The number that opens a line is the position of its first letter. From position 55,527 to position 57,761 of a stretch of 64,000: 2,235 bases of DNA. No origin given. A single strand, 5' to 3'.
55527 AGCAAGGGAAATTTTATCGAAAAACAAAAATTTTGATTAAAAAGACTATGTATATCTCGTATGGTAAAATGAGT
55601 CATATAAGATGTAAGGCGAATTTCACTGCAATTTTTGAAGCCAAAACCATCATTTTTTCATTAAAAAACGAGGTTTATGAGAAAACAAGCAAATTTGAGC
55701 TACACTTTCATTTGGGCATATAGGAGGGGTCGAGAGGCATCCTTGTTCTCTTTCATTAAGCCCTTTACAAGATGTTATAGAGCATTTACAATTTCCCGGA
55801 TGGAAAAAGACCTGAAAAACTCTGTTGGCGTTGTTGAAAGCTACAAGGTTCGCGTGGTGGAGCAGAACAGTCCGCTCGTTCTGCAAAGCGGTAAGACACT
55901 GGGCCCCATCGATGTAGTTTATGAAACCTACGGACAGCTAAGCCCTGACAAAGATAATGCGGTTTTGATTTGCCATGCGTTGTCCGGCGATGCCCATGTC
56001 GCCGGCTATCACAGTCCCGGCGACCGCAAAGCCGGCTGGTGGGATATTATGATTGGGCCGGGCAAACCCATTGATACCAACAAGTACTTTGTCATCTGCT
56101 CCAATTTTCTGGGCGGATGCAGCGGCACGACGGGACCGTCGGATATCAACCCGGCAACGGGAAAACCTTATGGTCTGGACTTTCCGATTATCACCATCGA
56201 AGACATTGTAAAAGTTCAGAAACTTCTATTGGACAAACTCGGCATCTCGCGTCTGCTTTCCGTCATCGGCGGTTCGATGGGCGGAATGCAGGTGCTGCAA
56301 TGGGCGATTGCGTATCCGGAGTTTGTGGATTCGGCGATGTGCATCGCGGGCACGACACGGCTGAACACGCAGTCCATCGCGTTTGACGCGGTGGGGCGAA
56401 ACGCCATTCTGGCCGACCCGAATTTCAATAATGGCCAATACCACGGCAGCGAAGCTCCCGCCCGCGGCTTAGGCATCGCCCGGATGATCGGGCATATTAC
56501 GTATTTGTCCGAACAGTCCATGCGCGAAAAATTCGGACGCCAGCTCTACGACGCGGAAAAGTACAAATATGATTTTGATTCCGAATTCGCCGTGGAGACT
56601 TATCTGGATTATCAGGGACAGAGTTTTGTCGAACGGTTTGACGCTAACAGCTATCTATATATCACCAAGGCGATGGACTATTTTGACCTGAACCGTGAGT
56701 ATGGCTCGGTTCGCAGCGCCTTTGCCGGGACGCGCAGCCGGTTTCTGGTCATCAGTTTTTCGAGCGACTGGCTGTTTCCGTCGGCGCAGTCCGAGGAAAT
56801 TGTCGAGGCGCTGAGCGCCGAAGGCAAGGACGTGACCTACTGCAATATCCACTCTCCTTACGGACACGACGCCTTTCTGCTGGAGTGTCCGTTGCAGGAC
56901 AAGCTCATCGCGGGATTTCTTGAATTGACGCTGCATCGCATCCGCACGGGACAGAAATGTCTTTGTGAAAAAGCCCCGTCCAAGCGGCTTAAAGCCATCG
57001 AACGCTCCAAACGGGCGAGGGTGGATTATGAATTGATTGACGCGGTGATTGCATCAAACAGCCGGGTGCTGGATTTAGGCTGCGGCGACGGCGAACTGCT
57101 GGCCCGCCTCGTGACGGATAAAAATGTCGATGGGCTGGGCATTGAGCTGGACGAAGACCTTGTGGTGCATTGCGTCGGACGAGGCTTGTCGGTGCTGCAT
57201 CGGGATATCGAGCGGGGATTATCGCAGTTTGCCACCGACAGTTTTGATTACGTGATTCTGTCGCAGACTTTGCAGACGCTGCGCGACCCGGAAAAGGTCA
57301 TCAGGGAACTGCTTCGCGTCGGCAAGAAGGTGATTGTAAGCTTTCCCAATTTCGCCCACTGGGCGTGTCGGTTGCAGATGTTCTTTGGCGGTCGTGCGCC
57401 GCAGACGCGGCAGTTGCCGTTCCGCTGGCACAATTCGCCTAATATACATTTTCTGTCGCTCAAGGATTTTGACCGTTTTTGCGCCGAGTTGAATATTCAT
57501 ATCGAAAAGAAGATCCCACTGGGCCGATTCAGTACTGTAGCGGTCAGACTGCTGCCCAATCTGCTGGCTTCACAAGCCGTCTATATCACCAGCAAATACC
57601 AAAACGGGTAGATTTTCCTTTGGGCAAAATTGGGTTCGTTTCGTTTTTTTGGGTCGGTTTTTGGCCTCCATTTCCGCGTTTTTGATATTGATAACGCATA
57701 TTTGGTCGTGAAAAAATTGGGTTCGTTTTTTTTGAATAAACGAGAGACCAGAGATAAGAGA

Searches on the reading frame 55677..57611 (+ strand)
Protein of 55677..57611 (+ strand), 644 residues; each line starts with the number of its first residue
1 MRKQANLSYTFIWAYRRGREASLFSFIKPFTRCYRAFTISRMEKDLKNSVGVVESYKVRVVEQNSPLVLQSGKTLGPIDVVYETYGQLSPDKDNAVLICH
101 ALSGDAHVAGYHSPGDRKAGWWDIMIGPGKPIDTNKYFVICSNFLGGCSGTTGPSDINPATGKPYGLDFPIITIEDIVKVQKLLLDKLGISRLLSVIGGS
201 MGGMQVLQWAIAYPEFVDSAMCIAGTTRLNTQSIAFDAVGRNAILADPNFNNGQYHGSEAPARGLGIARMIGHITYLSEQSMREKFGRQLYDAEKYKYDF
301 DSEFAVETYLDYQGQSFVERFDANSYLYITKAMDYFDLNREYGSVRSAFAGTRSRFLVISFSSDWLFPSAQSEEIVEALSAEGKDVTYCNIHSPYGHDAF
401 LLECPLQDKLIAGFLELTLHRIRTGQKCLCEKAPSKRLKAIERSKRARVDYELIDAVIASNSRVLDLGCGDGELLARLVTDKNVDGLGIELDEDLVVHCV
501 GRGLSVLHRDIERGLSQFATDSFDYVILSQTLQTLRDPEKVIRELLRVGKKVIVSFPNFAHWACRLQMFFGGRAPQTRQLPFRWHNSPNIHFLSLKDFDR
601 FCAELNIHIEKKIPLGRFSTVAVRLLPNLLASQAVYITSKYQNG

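Call 18: search_protein_families(library=pfam, proteins=[window:55677-57611:+], max_evalue=0.01)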
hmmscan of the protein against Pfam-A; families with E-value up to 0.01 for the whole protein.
window:55677-57611:+ (644 aa): 8 families
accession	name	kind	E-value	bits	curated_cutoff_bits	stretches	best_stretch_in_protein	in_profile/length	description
PF07021.18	MetW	-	9.5e-69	231.3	21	1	448-637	1-192/193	Methionine biosynthesis protein MetW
PF00561.26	Abhydrolase_1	-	2.8e-22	80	25.8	1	94-402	1-243/245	alpha/beta hydrolase fold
PF13847.12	Methyltransf_31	-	3.6e-11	43.4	27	1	459-551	2-103/145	Methyltransferase domain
PF08241.18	Methyltransf_11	-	6.5e-10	40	21.2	1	465-550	1-88/95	Methyltransferase domain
PF13649.12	Methyltransf_25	-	6.7e-09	36.8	27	1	464-550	1-94/97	Methyltransferase domain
PF13489.12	Methyltransf_23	-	2.2e-08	34.4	27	1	458-558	20-120/164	Methyltransferase domain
PF08242.18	Methyltransf_12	-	1.2e-06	29.6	30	1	465-547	1-90/98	Methyltransferase domain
PF12146.15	Hydrolase_4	-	0.002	17.9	27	0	194-232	78-116/239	Serine aminopeptidase, S33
